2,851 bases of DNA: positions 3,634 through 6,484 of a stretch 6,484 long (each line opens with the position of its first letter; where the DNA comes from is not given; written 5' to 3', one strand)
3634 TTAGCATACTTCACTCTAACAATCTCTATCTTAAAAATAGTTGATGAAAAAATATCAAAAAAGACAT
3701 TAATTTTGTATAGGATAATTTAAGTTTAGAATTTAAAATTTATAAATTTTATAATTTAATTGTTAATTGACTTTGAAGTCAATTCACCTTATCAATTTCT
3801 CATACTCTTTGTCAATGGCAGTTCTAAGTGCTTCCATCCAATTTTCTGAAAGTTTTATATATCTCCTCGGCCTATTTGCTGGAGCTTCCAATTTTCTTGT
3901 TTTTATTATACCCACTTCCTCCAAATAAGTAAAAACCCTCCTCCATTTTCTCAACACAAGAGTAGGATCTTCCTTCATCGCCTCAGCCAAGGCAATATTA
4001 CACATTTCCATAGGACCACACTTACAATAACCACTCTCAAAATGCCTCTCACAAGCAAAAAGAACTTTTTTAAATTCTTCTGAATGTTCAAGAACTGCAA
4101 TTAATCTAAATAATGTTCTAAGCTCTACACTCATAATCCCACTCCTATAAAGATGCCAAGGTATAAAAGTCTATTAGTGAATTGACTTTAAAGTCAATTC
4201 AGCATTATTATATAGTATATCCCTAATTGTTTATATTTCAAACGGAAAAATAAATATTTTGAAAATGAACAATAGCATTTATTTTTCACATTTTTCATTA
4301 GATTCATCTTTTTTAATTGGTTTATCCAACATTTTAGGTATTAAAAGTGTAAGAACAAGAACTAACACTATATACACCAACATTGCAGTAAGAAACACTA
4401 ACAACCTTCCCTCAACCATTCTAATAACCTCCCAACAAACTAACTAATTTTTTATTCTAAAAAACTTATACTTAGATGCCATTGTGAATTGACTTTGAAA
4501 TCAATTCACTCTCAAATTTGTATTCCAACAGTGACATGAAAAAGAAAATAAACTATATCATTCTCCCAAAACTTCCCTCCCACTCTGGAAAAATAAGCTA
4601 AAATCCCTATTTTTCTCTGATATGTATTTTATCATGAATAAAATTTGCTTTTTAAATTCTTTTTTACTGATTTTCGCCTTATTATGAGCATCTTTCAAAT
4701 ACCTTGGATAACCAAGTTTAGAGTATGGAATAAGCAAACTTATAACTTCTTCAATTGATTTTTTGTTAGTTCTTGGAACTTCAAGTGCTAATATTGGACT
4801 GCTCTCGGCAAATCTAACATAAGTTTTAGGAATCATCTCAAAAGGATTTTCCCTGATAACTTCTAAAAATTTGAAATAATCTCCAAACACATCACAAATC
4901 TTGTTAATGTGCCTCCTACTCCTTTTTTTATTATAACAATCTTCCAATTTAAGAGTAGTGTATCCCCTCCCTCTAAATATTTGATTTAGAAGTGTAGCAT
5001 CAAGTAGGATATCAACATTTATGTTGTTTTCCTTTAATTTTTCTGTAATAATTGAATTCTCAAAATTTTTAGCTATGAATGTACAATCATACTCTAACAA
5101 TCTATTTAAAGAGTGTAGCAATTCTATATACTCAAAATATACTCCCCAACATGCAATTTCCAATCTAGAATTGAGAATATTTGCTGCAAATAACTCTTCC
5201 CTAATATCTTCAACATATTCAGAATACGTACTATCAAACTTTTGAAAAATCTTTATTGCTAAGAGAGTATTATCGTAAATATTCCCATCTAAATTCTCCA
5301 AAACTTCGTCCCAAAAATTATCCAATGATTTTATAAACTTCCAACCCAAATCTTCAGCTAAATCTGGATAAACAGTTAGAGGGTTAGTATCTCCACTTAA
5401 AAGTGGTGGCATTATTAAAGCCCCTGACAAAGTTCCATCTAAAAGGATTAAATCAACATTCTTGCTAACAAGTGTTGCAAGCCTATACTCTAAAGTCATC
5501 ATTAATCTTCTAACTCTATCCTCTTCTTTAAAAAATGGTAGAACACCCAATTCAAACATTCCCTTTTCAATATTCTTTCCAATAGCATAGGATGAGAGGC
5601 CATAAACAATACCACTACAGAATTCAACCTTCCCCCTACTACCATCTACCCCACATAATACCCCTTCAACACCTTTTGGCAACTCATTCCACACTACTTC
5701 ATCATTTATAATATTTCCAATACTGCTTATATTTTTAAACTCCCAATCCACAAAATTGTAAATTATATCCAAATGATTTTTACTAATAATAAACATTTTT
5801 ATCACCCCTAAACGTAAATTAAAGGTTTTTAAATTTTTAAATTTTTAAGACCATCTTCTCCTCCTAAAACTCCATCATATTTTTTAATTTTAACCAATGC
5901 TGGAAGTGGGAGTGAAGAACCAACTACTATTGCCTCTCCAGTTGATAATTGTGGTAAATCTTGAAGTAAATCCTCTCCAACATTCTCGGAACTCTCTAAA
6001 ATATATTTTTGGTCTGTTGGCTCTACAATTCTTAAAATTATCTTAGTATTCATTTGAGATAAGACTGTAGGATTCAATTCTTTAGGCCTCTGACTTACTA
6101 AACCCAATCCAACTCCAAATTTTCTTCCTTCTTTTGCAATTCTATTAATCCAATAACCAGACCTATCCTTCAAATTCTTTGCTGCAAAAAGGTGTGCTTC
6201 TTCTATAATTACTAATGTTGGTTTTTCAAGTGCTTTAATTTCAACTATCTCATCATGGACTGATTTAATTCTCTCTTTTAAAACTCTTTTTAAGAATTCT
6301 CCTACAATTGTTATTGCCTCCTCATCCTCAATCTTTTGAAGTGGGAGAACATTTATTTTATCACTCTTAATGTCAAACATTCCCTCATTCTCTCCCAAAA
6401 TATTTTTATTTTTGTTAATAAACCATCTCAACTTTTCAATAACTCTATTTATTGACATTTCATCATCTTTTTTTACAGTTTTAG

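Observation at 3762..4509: Triplicated 26-bp palindrome partitions two mini-genes into cassette-like units downstream of herA-nurA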

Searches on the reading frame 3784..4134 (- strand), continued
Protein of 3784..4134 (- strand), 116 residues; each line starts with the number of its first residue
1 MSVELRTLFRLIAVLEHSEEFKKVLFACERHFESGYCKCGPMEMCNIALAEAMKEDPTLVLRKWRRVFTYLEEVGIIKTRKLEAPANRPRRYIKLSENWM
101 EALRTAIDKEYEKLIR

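Call 66: search_protein_families(library=ncbifam, proteins=[window:3784-4134:-, P0009, P0011], max_evalue=0.1)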
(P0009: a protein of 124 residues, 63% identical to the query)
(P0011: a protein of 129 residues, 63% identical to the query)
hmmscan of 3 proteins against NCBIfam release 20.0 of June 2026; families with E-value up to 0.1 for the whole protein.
window:3784-4134:- (116 aa): 0 families

P0009 (124 aa): 2 families
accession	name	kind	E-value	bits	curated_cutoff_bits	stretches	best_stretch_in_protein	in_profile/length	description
NF053602.1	Phr_regulator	exception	0.0024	17.5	320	1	73-99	47-73/191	heat shock transcription regulator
NF041230.1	BagL_FevM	exception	0.039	14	230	1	57-108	60-109/145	MarR family transcriptional regulator BagL/FevM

P0011 (129 aa): 2 families
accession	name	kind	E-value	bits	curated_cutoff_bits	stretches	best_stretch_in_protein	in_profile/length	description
NF053602.1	Phr_regulator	exception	0.00014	21.4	320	1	77-110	46-79/191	heat shock transcription regulator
NF041230.1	BagL_FevM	exception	0.004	17.2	230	1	76-117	74-113/145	MarR family transcriptional regulator BagL/FevM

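Call 67: search_protein_families(library=phrogs, proteins=[window:3784-4134:-, P0009, P0011], max_evalue=0.1)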
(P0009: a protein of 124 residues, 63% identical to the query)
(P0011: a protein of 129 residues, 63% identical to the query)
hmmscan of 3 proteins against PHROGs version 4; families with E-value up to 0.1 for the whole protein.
window:3784-4134:- (116 aa): 0 families

P0009 (124 aa): 1 family
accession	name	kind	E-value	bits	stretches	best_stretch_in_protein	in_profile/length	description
phrog_6640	-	unknown function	0.031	14.9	1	74-121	120-166/221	-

P0011 (129 aa): 0 families

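Call 68: search_protein_families(library=padloc, proteins=[window:3784-4134:-], max_evalue=0.01)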
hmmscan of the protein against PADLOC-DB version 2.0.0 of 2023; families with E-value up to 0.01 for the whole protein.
window:3784-4134:- (116 aa): 0 families

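Call 72: search_dna_similar(query=window:3787-4134:-, collection=plasmids, mode=protein, max_evalue=0.001, max_rows=30)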
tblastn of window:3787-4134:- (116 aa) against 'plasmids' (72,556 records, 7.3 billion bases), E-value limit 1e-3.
Records with a match: 1; places in all: 1; records where one place covers at least 80% of the query: 1.
Best place of each record, by identity: <60% 1.
By first word of the organism name: Thermococcus 1.
By predicted mobility (MOB-suite, as given by PLSDB): non-mobilizable 1.
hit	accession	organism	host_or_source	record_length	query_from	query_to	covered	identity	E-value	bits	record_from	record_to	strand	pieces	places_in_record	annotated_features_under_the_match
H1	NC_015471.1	Thermococcus barophilus MP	-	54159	2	116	99%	42.0%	1e-19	89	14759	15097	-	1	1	hypothetical protein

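Call 73: search_dna_similar(query=window:3787-4134:-, collection=phages, mode=protein, max_evalue=0.001, max_rows=20)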
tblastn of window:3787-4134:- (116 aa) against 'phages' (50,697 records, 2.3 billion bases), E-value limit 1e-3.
No match.

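Call 79: find_encoding_contigs(protein=P0017, flank=5000, max_places=2)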
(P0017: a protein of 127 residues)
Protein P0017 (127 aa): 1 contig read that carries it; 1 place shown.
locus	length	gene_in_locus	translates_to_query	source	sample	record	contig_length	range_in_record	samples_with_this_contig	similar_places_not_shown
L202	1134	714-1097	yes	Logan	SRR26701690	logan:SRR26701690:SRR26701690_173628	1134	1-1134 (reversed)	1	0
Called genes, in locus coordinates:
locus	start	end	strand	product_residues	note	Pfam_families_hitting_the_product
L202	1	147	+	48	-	?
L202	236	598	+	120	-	-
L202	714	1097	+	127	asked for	-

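Call 82: find_encoding_contigs(protein=P0016, flank=6000, max_places=2)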
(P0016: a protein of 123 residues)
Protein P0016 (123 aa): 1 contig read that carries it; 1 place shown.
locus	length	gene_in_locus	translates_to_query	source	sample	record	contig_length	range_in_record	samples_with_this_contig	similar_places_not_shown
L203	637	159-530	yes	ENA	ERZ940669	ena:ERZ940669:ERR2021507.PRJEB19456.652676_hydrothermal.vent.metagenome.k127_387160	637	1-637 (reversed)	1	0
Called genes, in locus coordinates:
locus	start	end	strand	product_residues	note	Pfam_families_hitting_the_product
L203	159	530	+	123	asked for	-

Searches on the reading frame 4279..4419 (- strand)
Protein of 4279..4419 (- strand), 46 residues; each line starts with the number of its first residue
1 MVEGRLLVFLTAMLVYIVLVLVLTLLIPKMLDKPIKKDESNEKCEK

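Call 6: search_protein_families(library=pfam, proteins=[window:4279-4419:-], max_evalue=0.1)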
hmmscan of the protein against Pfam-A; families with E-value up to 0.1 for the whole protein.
window:4279-4419:- (46 aa): 0 families

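Call 66: search_protein_families(library=ncbifam, proteins=[window:4279-4419:-], max_evalue=0.1)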
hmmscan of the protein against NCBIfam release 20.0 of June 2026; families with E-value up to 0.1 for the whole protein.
window:4279-4419:- (46 aa): 1 family
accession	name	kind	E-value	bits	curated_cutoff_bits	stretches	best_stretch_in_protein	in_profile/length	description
NF003004.0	PRK03814.1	equivalog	0.049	13.9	84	1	4-44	18-57/86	oxaloacetate decarboxylase subunit gamma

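Call 67: search_protein_families(library=phrogs, proteins=[window:4279-4419:-], max_evalue=0.1)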
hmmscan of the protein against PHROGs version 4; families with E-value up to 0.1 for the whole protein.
window:4279-4419:- (46 aa): 1 family
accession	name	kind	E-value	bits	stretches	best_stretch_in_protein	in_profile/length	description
phrog_37722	-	unknown function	0.041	14.8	1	7-42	13-48/66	-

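Call 90: find_homologous_proteins(query=window:4279-4419:-, max_evalue=0.01)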
Query window:4279-4419:- (46 aa): 1 proteins with E <= 0.01 among 1 candidates.
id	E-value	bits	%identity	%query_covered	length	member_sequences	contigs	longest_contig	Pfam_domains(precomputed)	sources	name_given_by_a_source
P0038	3.5e-12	62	97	80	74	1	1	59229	-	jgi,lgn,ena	-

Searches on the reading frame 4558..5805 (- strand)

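Call 6: search_protein_families(library=pfam, proteins=[window:4558-5805:-], max_evalue=0.1)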
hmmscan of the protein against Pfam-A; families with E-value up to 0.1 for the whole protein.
window:4558-5805:- (415 aa): 1 family
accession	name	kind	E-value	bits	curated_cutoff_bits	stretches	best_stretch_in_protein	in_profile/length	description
PF09376.16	NurA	-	1e-47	163.2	21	1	49-379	2-254/254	NurA domain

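Call 68: search_protein_families(library=padloc, proteins=[window:4558-5805:-], max_evalue=0.01)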
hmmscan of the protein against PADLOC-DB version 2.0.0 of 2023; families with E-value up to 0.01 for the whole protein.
window:4558-5805:- (415 aa): 0 families

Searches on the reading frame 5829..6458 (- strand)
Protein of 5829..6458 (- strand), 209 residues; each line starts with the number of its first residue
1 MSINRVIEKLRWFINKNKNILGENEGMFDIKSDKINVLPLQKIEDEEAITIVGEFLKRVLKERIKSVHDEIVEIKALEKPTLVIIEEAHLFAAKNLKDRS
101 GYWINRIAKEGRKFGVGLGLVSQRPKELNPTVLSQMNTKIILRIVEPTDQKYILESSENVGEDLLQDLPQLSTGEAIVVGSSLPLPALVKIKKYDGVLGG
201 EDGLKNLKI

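Call 6: search_protein_families(library=pfam, proteins=[window:5829-6458:-], max_evalue=0.1)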
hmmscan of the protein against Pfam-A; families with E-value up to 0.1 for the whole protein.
window:5829-6458:- (209 aa): 2 families
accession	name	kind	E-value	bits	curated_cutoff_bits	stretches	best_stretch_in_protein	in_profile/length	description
PF05872.18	HerA_C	-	8.4e-08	31.7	22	1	67-178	244-361/502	Helicase HerA-like C-terminal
PF01935.23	DUF87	-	0.00039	21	23.2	1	2-59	158-220/220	Helicase HerA, central domain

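Call 68: search_protein_families(library=padloc, proteins=[window:5829-6458:-], max_evalue=0.01)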
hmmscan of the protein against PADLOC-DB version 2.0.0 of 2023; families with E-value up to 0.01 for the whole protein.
window:5829-6458:- (209 aa): 15 families
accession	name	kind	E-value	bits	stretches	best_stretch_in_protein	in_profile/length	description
PDLC04105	HerA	-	3e-37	126.5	1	9-193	359-537/576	-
PDLC04098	HerA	-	2.1e-30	103.9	1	31-193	482-648/686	-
PDLC04102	HerA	-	1.2e-29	101.1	1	26-194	458-622/654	-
PDLC02188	HerA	-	3e-27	93.7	1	63-194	412-545/578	-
PDLC04106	HerA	-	1.3e-25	88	1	33-195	469-632/667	-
PDLC04104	HerA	-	1.3e-24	84.6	1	78-193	218-338/379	-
PDLC04100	HerA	-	1.5e-24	84.6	1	78-195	438-559/580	-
PDLC02185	HerA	-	2.1e-24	84.2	1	78-193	444-563/585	-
PDLC04103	HerA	-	1e-23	81.5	1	77-193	438-558/579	-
PDLC04140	mad8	-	1.3e-23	82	1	29-202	152-310/314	mads_8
PDLC04097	HerA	-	3.8e-22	76.7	1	3-193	403-594/618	-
PDLC01055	HerA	-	4.3e-17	60.1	1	65-193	401-526/532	Type III coevolved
PDLC02684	DndH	-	0.00024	16.7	1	33-123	1552-1636/1715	DndH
PDLC02683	DndH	-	0.00033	16.6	1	55-177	1245-1367/1389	DndH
PDLC02680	DndH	-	0.0049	12.1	1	81-182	1450-1552/1567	DndH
